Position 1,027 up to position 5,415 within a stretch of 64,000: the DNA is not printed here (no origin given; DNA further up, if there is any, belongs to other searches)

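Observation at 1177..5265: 1362-aa secreted coiled-coil giant with C-terminal membrane anchor, a tetrabrachion-like S-layer or stalk candidate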

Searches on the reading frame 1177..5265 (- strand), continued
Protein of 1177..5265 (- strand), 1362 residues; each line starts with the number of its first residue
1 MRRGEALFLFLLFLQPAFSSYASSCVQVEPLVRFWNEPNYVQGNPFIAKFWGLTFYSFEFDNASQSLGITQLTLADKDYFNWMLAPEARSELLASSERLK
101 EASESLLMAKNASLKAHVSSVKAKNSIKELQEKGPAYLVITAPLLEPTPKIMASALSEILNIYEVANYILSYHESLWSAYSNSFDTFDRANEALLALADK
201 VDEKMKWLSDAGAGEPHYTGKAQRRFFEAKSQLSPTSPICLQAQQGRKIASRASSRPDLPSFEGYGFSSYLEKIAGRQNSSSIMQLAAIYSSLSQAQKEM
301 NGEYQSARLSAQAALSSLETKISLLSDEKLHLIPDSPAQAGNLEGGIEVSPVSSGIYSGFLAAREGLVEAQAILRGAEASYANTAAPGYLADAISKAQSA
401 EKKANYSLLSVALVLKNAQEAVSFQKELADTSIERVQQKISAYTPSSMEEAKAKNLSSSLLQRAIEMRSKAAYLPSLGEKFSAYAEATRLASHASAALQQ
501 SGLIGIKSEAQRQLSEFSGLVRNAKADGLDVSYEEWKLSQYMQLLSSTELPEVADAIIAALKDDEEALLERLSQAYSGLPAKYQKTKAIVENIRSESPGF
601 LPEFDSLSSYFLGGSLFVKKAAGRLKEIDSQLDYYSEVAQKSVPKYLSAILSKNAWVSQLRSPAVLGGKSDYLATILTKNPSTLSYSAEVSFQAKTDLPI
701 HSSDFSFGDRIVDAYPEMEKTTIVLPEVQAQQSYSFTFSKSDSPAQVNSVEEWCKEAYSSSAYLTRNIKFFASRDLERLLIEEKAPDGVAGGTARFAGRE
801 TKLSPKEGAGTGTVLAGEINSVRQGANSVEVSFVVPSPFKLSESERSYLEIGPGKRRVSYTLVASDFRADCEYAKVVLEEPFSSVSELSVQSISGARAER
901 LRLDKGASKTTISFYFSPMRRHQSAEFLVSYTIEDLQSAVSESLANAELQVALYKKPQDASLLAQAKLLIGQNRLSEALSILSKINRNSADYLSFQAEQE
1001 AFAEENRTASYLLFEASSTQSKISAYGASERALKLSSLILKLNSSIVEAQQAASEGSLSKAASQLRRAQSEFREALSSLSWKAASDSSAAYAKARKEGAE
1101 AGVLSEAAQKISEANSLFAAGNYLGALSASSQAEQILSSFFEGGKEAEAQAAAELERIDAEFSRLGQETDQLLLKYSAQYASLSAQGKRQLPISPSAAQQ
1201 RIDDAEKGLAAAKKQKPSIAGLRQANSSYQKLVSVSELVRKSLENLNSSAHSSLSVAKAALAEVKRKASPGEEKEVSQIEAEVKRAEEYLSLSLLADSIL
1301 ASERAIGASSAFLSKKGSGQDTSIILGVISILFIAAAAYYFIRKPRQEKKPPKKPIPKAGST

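Call 60: find_encoding_contigs(protein=P0145, flank=10000, max_places=1)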
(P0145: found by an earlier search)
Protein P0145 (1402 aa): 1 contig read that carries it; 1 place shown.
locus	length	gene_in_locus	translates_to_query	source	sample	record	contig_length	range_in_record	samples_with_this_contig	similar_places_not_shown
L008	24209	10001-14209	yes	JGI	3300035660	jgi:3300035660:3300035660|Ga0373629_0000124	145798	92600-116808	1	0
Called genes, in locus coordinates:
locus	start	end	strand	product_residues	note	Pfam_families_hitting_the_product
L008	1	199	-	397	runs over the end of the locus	PF01637:ATPase_2 (weak), PF13191:AAA_16, PF13401:AAA_22, PF22606:Cdc6-ORC-like_ATPase_lid (weak), PF22703:Cdc6_lid, PF09079:WHD_Cdc6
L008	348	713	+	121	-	PF04472:SepF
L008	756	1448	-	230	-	PF00588:SpoU_methylase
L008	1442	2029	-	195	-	PF05175:MTS, PF06325:PrmA, PF01170:UPF0020, PF09445:Methyltransf_15 (faint), PF13847:Methyltransf_31, PF08241:Methyltransf_11 (weak), PF08242:Methyltransf_12 (faint), PF13649:Methyltransf_25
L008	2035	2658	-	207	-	PF01300:Sua5_yciO_yrdC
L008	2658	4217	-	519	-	PF01850:PIN, PF00437:T2SSE, PF20720:nSTAND3 (weak), PF00013:KH_1 (weak)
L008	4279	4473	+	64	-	PF12838:Fer4_7 (faint), PF12797:Fer4_2 (weak), PF12837:Fer4_6 (weak), PF00037:Fer4 (weak), PF06902:Fer4_19 (weak), PF13459:Fer4_15, PF13370:Fer4_13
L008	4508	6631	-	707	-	-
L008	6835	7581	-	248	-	PF01884:PcrB, PF00478:IMPDH (faint), PF03060:NMO (faint), PF00977:His_biosynth (weak), PF01180:DHO_dh (weak), PF05690:ThiG (weak)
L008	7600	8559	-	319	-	PF01073:3Beta_HSD, PF01370:Epimerase, PF02719:Polysacc_synt_2 (weak), PF04321:RmlD_sub_bind, PF05368:NmrA, PF13460:NAD_binding_10, PF16363:GDP_Man_Dehyd, PF07993:NAD_binding_4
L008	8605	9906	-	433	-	PF01368:DHH, PF21763:DHH_CID, PF02272:DHHA1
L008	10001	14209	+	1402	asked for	-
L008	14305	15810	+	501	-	PF13231:PMT_2 (weak)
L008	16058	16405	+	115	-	PF04956:TrbC (faint)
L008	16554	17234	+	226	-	PF00535:Glycos_transf_2, PF10111:Glyco_tranf_2_2 (weak), PF13641:Glyco_tranf_2_3 (weak)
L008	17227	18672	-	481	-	PF02366:PMT, PF13231:PMT_2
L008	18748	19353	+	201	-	-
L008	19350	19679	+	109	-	-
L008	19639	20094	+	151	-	-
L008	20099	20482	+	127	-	-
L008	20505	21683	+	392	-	PF00155:Aminotran_1_2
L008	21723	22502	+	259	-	-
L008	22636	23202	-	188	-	PF13580:SIS_2 (faint), PF01380:SIS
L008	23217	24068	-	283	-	PF13793:Pribosyltran_N, PF00156:Pribosyltran, PF14572:Pribosyl_synth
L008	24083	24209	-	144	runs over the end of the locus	PF01948:PyrI, PF02748:PyrI_C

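Call 71: find_related_loci(query=A1, collection=genome_contigs, flank=8000)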
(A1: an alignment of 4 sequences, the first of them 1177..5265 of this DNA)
Query A1 (1362 aa) in genome_contigs; peptide patterns used: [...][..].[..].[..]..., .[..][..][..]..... (x = any residue, [..] = any of these).
76 stretches matched a pattern; 6 encode a relative of the query (tblastn E <= 1e-3); 6 distinct loci.
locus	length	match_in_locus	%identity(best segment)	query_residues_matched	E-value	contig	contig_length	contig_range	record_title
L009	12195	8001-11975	37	4-1332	0e+0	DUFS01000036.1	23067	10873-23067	MAG TPA_asm: Candidatus Micrarchaeota archaeon isolate UBA10161 contig_41821, whole genome shotgun sequence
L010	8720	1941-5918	37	25-1359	0e+0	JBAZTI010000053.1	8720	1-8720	MAG: Candidatus Micrarchaeia archaeon isolate SO_2017_GW1_2 NODE_30169_length_8720_cov_1.053765_OW334_2017, whole genome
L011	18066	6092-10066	36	25-1359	0e+0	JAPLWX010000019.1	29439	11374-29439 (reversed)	MAG: Candidatus Micrarchaeota archaeon isolate LacPavin_0419_WC90_MAG_54_17 LacPavin_0419_WC90_scaffold_296243, whole ge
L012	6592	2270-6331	35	3-1359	0e+0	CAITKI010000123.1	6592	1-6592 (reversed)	uncultured Candidatus Micrarchaeota archaeon isolate AM-lipid-02-D9_bin-1051 genome assembly, contig: bin-1051:123/154,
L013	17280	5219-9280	36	4-1359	4e-173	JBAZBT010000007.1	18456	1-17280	MAG: Candidatus Micrarchaeia archaeon isolate SO_2017_GW1_119 NODE_11453_length_18456_cov_1.020841_OW334_2017, whole gen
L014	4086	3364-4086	34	33-276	2e-27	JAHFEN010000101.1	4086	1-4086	MAG: Candidatus Micrarchaeota archaeon isolate nzgw27 NODE_104319_length_4087_cov_1.863591, whole genome shotgun sequenc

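Call 77: list_cluster_members(proteins=[P0077, P0078, P0081, P0083, P0084, P0087, P0088, P0092, P0037, P0047])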
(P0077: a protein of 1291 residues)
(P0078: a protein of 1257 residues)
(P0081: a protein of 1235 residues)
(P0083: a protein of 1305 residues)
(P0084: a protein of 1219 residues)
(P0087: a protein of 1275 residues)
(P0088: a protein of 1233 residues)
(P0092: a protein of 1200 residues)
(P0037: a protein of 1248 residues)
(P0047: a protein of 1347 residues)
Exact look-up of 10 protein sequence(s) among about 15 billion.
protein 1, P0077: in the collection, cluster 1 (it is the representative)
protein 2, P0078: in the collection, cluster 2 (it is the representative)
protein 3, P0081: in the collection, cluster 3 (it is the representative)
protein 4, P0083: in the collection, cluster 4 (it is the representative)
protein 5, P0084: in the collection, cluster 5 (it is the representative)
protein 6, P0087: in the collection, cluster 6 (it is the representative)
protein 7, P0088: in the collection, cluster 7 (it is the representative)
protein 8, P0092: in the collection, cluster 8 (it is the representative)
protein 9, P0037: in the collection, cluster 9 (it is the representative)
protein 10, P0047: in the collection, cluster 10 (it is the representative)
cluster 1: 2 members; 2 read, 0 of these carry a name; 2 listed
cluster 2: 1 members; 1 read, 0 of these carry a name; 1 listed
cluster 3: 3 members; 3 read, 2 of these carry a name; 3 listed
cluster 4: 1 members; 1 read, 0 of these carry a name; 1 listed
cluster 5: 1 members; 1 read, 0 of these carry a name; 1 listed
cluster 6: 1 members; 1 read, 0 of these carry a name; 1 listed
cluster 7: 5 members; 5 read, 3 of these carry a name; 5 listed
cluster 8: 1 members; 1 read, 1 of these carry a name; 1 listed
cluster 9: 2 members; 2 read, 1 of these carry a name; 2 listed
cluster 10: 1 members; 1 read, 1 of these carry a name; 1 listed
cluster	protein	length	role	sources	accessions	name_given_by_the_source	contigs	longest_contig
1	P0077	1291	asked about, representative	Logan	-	-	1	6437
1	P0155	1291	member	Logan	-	-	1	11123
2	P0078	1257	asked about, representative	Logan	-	-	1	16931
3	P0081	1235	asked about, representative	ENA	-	-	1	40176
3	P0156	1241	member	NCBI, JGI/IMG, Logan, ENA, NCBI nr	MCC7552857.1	hypothetical protein KO317_04310 [Candidatus Micrarchaeota archaeon] | hypothetical protein [Candidatus Micrarchaeota archaeon]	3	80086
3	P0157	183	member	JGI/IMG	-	hypothetical protein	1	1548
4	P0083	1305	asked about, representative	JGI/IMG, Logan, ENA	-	-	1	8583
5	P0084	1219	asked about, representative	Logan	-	-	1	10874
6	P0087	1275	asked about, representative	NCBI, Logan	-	-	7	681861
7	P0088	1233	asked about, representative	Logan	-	-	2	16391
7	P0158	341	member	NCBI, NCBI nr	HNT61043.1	MAG TPA: hypothetical protein PKJ97_03640, partial [Candidatus Bilamarchaeaceae archaeon] | hypothetical protein [Candidatus Bilamarchaeaceae archaeon]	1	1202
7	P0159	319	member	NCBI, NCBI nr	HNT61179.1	MAG TPA: hypothetical protein PKJ97_04350, partial [Candidatus Bilamarchaeaceae archaeon] | hypothetical protein [Candidatus Bilamarchaeaceae archaeon]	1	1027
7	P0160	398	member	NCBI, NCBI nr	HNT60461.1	MAG TPA: hypothetical protein PKJ97_00605, partial [Candidatus Bilamarchaeaceae archaeon] | hypothetical protein [Candidatus Bilamarchaeaceae archaeon]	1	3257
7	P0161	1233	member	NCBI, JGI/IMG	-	-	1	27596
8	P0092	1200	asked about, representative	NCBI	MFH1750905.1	MAG: hypothetical protein ABH863_04465, partial [Candidatus Micrarchaeota archaeon]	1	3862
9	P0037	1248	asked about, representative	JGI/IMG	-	hypothetical protein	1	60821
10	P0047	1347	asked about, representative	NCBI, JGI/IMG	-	hypothetical protein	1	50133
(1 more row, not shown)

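Call 92: list_cluster_members(proteins=[P0098, P0101, P0103, P0105, P0110, P0112, P0121, P0126, P0139, P0142])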
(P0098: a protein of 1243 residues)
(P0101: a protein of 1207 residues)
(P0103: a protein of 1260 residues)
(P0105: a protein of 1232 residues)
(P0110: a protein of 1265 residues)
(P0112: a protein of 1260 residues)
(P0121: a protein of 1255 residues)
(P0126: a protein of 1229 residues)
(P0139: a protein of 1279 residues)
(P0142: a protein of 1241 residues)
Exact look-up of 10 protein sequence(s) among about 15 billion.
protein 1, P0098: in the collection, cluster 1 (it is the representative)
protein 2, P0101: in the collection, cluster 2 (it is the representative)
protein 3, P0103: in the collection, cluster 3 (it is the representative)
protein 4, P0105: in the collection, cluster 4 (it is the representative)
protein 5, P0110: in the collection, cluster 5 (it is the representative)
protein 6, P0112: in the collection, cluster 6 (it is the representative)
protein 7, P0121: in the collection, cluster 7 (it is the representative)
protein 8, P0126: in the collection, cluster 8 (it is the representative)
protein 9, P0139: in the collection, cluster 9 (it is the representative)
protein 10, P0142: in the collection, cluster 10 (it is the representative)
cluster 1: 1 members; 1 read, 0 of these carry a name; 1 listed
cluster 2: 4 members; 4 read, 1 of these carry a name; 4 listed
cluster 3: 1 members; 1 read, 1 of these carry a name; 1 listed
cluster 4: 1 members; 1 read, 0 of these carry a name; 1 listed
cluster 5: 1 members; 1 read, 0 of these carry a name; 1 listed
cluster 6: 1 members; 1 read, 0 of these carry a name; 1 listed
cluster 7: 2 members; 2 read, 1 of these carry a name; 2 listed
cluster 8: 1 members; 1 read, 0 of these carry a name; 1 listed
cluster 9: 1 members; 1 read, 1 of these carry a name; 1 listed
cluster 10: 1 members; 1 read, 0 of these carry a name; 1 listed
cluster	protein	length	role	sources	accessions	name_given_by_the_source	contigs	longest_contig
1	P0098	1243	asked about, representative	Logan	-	-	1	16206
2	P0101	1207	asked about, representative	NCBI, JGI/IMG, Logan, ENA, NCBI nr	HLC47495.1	MAG TPA: hypothetical protein VJI13_00330 [Candidatus Norongarragalinales archaeon] | hypothetical protein [Candidatus Norongarragalinales archaeon]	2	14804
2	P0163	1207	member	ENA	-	-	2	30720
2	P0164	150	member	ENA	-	-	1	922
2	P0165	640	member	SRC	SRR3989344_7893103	-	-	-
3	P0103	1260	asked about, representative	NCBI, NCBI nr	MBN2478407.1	hypothetical protein JXB01_03910 [Candidatus Micrarchaeota archaeon] | hypothetical protein [Candidatus Micrarchaeota archaeon]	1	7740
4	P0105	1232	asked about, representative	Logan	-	-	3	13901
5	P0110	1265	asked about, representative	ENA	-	-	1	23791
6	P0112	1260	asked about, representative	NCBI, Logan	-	-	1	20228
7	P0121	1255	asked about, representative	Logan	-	-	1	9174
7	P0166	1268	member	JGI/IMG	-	tetratricopeptide (TPR) repeat protein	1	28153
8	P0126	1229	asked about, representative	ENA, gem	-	-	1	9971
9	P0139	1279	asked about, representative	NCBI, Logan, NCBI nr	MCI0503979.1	hypothetical protein L0Y65_04675 [Candidatus Micrarchaeota archaeon] | hypothetical protein [Candidatus Micrarchaeota archaeon]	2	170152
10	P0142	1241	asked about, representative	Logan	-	-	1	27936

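Call 102: search_protein_families(library=pfam, proteins=[P0049, P0034, P0144, L005:7057-9654:+, L005:9830-11905:+], max_evalue=0.001)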
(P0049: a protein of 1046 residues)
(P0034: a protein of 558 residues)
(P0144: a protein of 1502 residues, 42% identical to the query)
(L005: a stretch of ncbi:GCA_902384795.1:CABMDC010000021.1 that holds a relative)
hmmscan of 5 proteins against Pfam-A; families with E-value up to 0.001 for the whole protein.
P0049 (1046 aa): 3 families
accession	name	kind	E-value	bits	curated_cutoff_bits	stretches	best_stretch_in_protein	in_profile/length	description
PF25778.1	DUF7948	-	1.3e-53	182.7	27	1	35-269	1-213/214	Domain of unknown function (DUF7948)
PF06739.17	SBBP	-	5e-29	100.4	20.5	3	406-437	2-34/38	Beta-propeller repeat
PF17164.10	DUF5122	-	0.00099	19.8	27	0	622-635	4-17/36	Domain of unknown function (DUF5122) beta-propeller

P0034 (558 aa): 0 families

P0144 (1502 aa): 0 families

L005:7057-9654:+ (865 aa): 1 family
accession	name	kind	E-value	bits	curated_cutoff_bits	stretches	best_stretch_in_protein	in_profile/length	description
PF05124.17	S_layer_C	-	1.2e-14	54.8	23.9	1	30-863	7-176/177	S-layer like family, outer domain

L005:9830-11905:+ (691 aa): 0 families

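Call 104: find_encoding_contigs(protein=window:1177-5265:-, flank=10000, max_places=1)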
Protein window:1177-5265:- (1362 aa): no gene with exactly this product is on record in the collection.

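Call 105: find_encoding_contigs(protein=P0001, flank=10000, max_places=1)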
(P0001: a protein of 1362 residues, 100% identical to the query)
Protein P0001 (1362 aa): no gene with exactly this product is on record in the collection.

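Call 106: find_encoding_contigs(protein=P0087, flank=10000, max_places=1)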
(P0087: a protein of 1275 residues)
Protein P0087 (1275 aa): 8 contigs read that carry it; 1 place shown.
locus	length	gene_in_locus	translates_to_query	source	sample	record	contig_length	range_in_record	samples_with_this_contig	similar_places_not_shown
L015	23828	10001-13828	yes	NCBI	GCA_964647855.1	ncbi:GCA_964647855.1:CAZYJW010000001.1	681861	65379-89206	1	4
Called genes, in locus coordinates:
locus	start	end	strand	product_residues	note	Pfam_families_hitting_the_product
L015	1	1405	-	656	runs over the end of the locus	PF12698:ABC2_membrane_3, PF12679:ABC2_membrane_2, PF01061:ABC2_membrane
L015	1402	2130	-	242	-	PF00005:ABC_tran, PF02463:SMC_N (faint), PF13304:AAA_21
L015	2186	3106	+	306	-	PF00494:SQS_PSY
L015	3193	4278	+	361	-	PF00696:AA_kinase, PF01472:PUA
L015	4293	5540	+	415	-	PF00171:Aldedh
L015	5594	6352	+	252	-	PF01408:GFO_IDH_MocA (faint), PF02254:TrkA_N (faint), PF02558:ApbA (weak), PF03446:NAD_binding_2 (weak), PF03807:F420_oxidored, PF14748:P5CR_dimer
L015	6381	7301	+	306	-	PF05853:BKACE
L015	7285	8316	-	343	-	PF26356:Pelota_N, PF03465:eRF1_3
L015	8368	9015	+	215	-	PF03692:CxxCxxCC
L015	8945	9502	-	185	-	-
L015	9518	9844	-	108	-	-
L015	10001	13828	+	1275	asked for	-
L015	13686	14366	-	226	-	-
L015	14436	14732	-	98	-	PF01741:MscL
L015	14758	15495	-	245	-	PF20108:DUF6498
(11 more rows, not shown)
